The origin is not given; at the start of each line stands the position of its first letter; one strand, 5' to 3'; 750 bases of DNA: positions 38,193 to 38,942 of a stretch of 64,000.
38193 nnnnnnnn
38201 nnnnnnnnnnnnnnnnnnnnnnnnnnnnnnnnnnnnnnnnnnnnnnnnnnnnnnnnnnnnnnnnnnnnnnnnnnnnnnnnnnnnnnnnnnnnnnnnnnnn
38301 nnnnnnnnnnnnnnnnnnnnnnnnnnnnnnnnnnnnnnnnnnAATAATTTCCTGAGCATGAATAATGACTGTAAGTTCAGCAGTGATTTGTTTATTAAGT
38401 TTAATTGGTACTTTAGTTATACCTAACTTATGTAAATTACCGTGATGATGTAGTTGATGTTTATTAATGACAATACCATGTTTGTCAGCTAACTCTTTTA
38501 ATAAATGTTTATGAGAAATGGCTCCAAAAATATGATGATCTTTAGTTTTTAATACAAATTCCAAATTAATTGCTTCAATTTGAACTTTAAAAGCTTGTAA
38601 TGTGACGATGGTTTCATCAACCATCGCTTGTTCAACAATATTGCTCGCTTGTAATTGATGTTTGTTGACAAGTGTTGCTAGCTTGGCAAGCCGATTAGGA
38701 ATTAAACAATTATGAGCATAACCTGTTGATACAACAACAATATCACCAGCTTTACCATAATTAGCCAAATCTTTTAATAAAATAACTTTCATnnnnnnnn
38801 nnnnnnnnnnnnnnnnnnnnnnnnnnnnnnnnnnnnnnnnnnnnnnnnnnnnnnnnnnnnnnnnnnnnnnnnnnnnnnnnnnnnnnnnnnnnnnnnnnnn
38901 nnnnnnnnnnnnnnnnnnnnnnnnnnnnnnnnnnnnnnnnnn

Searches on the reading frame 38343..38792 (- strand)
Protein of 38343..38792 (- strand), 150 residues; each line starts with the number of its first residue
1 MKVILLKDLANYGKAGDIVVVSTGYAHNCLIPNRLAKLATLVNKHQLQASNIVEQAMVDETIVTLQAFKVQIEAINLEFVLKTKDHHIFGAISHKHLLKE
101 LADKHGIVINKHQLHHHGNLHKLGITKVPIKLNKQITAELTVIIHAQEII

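Call 32: list_cluster_members(proteins=[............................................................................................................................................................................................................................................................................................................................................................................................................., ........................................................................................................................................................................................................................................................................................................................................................, window:38343-38792:-, window:40828-41151:-, window:45534-46139:-, window:58064-60205:-])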
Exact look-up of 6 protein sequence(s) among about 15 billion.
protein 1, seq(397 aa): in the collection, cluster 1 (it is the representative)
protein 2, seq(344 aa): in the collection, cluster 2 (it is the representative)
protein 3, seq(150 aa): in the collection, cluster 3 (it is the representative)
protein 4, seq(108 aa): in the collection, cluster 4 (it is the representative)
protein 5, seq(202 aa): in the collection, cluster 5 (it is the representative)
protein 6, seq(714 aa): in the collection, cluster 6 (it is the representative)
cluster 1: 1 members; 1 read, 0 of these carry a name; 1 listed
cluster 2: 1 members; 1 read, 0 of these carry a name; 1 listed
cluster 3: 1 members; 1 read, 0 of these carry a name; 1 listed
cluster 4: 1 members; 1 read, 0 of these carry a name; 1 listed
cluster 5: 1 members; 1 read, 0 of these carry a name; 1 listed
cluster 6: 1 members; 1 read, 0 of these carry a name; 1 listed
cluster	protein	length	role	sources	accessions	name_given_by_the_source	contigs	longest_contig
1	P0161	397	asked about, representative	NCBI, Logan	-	-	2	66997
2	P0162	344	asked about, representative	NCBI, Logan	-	-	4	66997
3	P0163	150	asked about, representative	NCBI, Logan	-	-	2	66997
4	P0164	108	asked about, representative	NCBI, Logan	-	-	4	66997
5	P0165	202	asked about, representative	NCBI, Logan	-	-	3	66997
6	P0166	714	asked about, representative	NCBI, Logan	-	-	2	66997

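Call 33: find_encoding_contigs(protein=P0161, flank=10000, max_places=4)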
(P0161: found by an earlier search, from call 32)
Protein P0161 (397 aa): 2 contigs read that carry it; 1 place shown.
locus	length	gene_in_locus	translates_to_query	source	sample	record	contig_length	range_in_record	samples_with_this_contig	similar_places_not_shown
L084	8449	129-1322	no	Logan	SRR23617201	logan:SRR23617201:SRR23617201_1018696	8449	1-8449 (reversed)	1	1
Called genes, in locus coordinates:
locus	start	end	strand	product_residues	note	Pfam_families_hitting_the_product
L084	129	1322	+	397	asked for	PF00438:S-AdoMet_synt_N, PF02772:S-AdoMet_synt_M, PF02773:S-AdoMet_synt_C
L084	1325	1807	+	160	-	PF02130:YbeY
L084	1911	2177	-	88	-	-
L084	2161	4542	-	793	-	-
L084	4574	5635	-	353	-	-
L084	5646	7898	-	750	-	PF01935:DUF87, PF10412:TrwB_AAD_bind (faint), PF12846:AAA_10 (weak), PF19044:P-loop_TraG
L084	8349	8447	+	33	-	?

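Call 34: find_homologous_proteins(query=P0162, max_evalue=1e-30)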
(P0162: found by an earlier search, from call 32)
Query P0162 (344 aa): 8000 proteins with E <= 1e-30 among 8000 candidates; the best 120 are listed.
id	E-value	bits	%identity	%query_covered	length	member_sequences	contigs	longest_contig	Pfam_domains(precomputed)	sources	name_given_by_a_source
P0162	2.4e-221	751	100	100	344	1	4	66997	PF06745.20,PF13479.13,PF08423.18,PF00154.28,PF21096.3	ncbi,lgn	-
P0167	3.2e-128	445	-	-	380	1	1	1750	PF06745.20,PF13479.13,PF08423.18,PF00154.28,PF21096.3,PF01637.25,PF27531.1,PF13481.13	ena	-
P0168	2.1e-113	397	57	92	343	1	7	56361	PF06745.20,PF08423.18,PF00154.28,PF21096.3,PF01637.25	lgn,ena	-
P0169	2.5e-113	396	57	92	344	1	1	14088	PF06745.20,PF08423.18,PF00154.28,PF21096.3,PF01637.25,PF13481.13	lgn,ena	-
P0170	3.0e-113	396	57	92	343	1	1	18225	PF06745.20,PF08423.18,PF00154.28,PF21096.3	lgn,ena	-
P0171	5.2e-113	395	57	92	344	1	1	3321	PF06745.20,PF08423.18,PF00154.28,PF21096.3,PF01637.25,PF13481.13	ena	-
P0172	6.1e-113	395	57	92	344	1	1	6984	PF06745.20,PF08423.18,PF00154.28,PF21096.3,PF01637.25,PF27531.1,PF13481.13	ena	-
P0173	9.6e-113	395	57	92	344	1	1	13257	PF06745.20,PF08423.18,PF00154.28,PF21096.3,PF01637.25,PF13481.13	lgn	-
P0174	9.6e-113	395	57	92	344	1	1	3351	PF06745.20,PF08423.18,PF00154.28,PF21096.3,PF01637.25,PF13481.13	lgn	-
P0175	9.6e-113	395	57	92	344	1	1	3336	PF06745.20,PF08423.18,PF00154.28,PF21096.3,PF01637.25,PF13481.13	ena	-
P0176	1.0e-112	394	57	92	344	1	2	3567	PF06745.20,PF08423.18,PF00154.28,PF21096.3,PF01637.25,PF13481.13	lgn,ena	-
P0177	1.0e-112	394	57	92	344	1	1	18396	PF06745.20,PF08423.18,PF00154.28,PF21096.3,PF01637.25,PF13481.13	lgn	-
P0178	1.2e-112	394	57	92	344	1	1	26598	PF06745.20,PF08423.18,PF00154.28,PF21096.3,PF01637.25,PF13481.13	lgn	-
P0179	1.2e-112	394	57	92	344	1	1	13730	PF06745.20,PF08423.18,PF00154.28,PF21096.3,PF01637.25,PF13481.13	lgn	-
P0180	1.2e-112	394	57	92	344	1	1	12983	PF06745.20,PF08423.18,PF00154.28,PF21096.3,PF01637.25,PF13481.13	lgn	-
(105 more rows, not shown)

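Call 47: find_encoding_contigs(protein=P0162, flank=3000, max_places=6)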
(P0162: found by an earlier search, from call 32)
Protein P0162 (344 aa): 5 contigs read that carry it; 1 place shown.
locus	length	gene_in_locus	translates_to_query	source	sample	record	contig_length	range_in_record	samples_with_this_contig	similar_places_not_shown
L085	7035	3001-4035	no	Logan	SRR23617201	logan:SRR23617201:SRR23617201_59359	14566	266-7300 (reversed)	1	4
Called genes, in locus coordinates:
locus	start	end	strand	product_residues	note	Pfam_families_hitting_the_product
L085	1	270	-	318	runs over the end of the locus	PF00814:TsaD, PF22521:HypF_C_2 (weak)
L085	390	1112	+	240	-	PF08032:SpoU_sub_bind, PF00588:SpoU_methylase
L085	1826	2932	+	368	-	PF01066:CDP-OH_P_transf, PF02464:CinA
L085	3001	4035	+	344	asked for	PF00154:RecA_N, PF06745:ATPase (weak), PF08423:Rad51 (weak), PF13479:AAA_24 (weak), PF21096:RecA_C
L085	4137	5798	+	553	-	PF12072:RNase_Y_N, PF01966:HD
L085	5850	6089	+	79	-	PF00886:Ribosomal_S16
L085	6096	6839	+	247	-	PF01746:tRNA_m1G_MT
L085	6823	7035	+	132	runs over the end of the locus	PF01245:Ribosomal_L19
